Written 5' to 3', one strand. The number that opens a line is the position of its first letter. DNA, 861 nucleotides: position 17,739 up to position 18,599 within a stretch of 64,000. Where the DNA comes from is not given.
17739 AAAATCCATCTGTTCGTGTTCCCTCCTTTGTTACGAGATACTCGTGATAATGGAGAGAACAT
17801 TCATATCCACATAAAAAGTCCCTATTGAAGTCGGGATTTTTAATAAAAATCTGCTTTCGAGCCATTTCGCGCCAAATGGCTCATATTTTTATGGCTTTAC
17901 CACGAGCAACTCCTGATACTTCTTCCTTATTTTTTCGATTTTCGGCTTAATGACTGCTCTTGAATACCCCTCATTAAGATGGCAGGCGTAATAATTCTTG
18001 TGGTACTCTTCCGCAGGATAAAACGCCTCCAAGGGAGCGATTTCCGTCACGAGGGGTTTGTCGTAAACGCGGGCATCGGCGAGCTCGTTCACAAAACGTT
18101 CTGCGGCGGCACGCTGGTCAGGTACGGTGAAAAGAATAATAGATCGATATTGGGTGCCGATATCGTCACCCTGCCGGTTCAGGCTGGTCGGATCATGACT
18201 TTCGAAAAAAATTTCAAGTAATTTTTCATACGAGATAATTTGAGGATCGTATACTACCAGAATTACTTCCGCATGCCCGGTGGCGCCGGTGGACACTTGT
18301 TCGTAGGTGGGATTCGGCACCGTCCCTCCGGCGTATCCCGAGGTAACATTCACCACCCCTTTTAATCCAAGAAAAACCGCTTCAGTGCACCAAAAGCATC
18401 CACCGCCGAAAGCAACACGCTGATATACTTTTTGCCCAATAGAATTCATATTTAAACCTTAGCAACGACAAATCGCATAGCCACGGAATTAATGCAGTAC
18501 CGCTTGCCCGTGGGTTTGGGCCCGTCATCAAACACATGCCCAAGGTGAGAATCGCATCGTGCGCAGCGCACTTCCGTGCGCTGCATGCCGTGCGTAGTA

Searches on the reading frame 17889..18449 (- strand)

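Call 6: search_protein_families(library=ncbifam, proteins=[window:17889-18449:-])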
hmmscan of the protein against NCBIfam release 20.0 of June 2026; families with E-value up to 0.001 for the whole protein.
window:17889-18449:- (186 aa): 5 families
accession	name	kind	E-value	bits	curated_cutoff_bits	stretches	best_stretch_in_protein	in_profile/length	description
NF004042.0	PRK05550.1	equivalog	4.4e-60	203.3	330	1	7-169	132-291/293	bifunctional methionine sulfoxide reductase B/A protein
TIGR00401.1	msrA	equivalog_domain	6.2e-54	182.5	108.1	1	11-155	2-146/153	peptide-methionine (S)-S-oxide reductase MsrA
NF010625.0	PRK14018.1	equivalog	8.9e-43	146.6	522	1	11-177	200-362/521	bifunctional peptide-methionine (S)-S-oxide reductase MsrA/peptide-methionine (R)-S-oxide reductase MsrB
NF004038.0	PRK05528.1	equivalog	4.9e-23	81.9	200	1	11-155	3-138/157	peptide-methionine (S)-S-oxide reductase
NF041383.1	Trx_VPGUxxT_two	exception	5e-06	26.4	275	1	7-80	143-199/287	VPGUxxT family thioredoxin-like (seleno)protein, type 2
